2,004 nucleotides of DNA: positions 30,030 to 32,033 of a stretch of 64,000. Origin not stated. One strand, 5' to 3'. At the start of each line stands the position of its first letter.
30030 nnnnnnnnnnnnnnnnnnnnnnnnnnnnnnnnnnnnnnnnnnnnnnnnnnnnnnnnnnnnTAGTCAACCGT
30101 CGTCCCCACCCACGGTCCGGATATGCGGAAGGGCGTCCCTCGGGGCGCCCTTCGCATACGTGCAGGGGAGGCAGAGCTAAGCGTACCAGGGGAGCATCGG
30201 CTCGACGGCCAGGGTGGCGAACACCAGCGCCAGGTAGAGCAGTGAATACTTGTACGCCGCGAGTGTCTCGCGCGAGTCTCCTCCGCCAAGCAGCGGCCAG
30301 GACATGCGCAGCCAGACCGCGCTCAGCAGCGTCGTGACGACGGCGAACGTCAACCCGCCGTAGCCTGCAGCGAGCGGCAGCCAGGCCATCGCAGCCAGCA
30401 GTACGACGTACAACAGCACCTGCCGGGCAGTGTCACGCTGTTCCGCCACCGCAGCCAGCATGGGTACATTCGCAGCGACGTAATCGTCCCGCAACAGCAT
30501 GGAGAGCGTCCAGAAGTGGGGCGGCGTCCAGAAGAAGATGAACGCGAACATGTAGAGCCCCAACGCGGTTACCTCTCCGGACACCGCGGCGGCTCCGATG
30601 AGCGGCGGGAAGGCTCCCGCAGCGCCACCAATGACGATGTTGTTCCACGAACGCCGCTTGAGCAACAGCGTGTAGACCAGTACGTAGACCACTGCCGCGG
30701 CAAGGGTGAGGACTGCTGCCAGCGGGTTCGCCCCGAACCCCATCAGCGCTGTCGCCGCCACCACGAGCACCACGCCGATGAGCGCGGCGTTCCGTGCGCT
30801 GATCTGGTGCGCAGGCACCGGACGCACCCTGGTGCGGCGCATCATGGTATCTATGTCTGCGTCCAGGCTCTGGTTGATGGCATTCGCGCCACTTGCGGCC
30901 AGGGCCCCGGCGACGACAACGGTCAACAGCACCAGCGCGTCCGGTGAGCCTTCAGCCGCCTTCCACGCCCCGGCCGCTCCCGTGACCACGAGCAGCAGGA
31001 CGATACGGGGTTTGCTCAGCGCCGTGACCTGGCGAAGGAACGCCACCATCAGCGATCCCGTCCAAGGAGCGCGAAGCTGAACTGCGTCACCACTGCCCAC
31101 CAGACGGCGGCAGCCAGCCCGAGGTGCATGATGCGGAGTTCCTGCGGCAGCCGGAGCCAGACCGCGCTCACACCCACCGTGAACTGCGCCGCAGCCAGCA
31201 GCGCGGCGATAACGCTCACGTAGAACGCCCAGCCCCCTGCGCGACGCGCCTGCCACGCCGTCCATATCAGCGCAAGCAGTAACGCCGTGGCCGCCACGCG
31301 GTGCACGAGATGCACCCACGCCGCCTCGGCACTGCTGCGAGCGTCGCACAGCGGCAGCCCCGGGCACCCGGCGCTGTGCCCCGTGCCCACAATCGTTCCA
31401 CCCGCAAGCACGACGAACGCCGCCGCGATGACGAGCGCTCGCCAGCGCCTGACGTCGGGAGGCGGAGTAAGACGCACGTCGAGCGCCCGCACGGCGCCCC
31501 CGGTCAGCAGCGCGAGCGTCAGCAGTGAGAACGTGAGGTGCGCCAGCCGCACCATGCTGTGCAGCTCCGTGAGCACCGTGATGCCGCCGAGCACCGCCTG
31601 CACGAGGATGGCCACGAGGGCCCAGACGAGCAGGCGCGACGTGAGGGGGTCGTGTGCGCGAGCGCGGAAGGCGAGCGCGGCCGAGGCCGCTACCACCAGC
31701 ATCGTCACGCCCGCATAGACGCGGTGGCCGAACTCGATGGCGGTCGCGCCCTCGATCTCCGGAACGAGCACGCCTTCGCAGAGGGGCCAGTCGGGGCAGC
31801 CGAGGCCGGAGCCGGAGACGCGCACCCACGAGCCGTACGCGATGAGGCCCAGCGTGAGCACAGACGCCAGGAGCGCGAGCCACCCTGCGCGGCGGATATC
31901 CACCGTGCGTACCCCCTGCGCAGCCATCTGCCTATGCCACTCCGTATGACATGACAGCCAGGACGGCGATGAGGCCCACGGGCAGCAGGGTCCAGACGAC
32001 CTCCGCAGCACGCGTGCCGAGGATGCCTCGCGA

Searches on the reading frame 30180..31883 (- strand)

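Call 74: search_protein_families(library=pfam, proteins=[window:30180-31883:-], max_evalue=0.00001)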
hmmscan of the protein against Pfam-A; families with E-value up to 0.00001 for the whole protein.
window:30180-31883:- (568 aa): 1 family
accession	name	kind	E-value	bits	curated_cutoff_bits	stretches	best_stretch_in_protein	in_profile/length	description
PF01040.23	UbiA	-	8.8e-56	189.4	34.2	1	298-547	1-248/250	UbiA prenyltransferase family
